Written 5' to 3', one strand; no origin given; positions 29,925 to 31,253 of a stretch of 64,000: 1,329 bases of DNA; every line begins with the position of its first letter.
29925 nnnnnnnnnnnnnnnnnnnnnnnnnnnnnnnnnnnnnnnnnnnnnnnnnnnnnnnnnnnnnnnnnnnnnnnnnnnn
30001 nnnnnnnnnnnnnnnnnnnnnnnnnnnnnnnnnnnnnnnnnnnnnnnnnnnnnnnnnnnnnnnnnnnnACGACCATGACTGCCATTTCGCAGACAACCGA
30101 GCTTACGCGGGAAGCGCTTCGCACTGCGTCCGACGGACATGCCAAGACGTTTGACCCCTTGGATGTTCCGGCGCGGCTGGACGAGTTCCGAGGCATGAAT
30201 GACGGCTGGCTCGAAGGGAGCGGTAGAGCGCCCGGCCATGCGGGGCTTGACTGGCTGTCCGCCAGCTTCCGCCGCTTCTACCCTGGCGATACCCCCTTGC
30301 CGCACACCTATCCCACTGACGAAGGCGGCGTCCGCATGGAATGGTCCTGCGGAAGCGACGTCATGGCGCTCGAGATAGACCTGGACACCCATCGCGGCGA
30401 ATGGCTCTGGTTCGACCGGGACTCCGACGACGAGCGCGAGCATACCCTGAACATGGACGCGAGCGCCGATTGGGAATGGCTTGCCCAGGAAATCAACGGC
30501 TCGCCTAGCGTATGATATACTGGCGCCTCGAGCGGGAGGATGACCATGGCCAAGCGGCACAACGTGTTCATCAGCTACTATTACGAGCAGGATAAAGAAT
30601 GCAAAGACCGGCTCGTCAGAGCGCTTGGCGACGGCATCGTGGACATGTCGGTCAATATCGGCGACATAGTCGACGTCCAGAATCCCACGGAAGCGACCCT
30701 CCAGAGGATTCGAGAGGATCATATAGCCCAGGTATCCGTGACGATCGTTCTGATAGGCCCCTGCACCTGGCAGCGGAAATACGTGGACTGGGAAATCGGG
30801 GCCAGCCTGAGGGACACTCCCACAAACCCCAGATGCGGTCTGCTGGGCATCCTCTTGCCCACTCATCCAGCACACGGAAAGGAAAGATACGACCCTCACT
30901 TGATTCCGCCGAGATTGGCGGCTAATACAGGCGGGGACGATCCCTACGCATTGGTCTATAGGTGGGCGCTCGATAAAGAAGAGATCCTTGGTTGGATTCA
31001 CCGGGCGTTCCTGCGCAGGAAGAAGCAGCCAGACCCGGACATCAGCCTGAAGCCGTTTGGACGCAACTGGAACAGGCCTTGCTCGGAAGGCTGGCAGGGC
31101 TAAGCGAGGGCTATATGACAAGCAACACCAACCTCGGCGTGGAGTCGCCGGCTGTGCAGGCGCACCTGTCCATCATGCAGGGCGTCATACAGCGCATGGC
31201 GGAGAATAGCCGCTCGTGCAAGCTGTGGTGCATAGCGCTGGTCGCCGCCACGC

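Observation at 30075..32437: Five-gene TIR / transmembrane cassette wedged between hsdM and hsdS: candidate undescribed TIR-TM defence module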

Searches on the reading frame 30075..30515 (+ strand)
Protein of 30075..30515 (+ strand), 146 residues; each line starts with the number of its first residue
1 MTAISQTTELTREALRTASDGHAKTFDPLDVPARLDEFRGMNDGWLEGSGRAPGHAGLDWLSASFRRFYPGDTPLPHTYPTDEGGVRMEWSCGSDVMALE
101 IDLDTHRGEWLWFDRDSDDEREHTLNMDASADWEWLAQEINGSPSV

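Call 3: search_protein_families(library=pfam, proteins=[window:30075-30515:+], max_evalue=0.1)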
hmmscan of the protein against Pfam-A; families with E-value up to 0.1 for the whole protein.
window:30075-30515:+ (146 aa): 0 families

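Call 4: search_protein_families(library=padloc, proteins=[window:30075-30515:+], max_evalue=0.1)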
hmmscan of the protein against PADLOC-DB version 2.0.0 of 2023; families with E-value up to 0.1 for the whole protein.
window:30075-30515:+ (146 aa): 4 families
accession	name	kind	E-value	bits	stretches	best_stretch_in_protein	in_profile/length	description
PDLC04574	PDC-M32A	-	1.2e-38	131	1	22-141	250-369/376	-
PDLC04575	PDC-M32A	-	2e-32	110.7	1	22-141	249-368/375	-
PDLC04576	PDC-M32A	-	8.5e-14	49.1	1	28-129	258-358/375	-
PDLC04577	PDC-M32A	-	0.0057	13.8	1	33-121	271-357/384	-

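Call 5: search_protein_families(library=ncbifam, proteins=[window:30075-30515:+], max_evalue=0.1)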
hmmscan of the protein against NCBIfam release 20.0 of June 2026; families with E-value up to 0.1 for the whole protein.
window:30075-30515:+ (146 aa): 0 families

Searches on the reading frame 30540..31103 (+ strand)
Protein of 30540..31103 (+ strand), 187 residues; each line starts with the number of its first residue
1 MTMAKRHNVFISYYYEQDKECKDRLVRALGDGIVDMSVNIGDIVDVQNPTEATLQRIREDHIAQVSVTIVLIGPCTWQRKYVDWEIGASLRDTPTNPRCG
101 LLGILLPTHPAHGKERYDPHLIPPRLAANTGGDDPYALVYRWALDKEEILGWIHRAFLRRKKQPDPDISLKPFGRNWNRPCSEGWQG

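Call 3: search_protein_families(library=pfam, proteins=[window:30540-31103:+], max_evalue=0.1)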
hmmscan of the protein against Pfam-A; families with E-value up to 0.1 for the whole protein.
window:30540-31103:+ (187 aa): 2 families
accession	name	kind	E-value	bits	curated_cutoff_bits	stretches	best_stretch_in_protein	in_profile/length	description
PF08937.16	ThsB_TIR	-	1.3e-14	54.8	21.2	1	10-107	1-96/100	Thoeris protein ThsB, TIR-like domain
PF13676.11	TIR_2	-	0.0098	16.8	28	1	9-107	1-92/122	TIR domain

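Call 4: search_protein_families(library=padloc, proteins=[window:30540-31103:+], max_evalue=0.1)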
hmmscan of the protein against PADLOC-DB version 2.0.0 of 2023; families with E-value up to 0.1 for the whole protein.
window:30540-31103:+ (187 aa): 7 families
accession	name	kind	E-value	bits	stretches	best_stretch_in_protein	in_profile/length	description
PDLC04688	PDC-M50B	-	1.9e-10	39.2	1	7-92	3-91/162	-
PDLC00418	ThsB1|ThsB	-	7.8e-09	33.6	1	3-89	1-88/155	TIR-like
PDLC00431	ThsB1|ThsB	-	9e-09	33.9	1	8-92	4-90/162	TIR-like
PDLC00433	ThsB1|ThsB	-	3e-08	31.9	1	7-91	3-86/164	TIR-like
PDLC00428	ThsB1|ThsB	-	4.1e-08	31.8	1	7-96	3-107/219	TIR-like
PDLC00438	ThsB1|ThsB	-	4.4e-06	24.8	1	7-84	3-84/206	TIR-like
PDLC00436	ThsB1|ThsB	-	0.024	12.1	1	6-88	35-115/183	TIR-like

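Call 5: search_protein_families(library=ncbifam, proteins=[window:30540-31103:+], max_evalue=0.1)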
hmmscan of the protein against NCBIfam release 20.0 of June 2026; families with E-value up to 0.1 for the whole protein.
window:30540-31103:+ (187 aa): 0 families

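Call 33: search_solved_structures(query=window:30540-31103:+, max_evalue=1, show_alignments=2)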
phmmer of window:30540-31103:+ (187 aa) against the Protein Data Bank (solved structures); distinct sequences matched with E-value up to 1: 3.
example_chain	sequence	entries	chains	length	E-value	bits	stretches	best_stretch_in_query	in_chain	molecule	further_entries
9b7d_A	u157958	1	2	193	0.048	16.4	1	5-90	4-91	Putative cyclic ADP-D-ribose synthase ThsB1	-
6lhy_A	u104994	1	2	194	0.055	16.2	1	9-90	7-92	DUF1863 domain-containing protein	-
3mfb_A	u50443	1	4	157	0.88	12.2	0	79-124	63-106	Uncharacterized protein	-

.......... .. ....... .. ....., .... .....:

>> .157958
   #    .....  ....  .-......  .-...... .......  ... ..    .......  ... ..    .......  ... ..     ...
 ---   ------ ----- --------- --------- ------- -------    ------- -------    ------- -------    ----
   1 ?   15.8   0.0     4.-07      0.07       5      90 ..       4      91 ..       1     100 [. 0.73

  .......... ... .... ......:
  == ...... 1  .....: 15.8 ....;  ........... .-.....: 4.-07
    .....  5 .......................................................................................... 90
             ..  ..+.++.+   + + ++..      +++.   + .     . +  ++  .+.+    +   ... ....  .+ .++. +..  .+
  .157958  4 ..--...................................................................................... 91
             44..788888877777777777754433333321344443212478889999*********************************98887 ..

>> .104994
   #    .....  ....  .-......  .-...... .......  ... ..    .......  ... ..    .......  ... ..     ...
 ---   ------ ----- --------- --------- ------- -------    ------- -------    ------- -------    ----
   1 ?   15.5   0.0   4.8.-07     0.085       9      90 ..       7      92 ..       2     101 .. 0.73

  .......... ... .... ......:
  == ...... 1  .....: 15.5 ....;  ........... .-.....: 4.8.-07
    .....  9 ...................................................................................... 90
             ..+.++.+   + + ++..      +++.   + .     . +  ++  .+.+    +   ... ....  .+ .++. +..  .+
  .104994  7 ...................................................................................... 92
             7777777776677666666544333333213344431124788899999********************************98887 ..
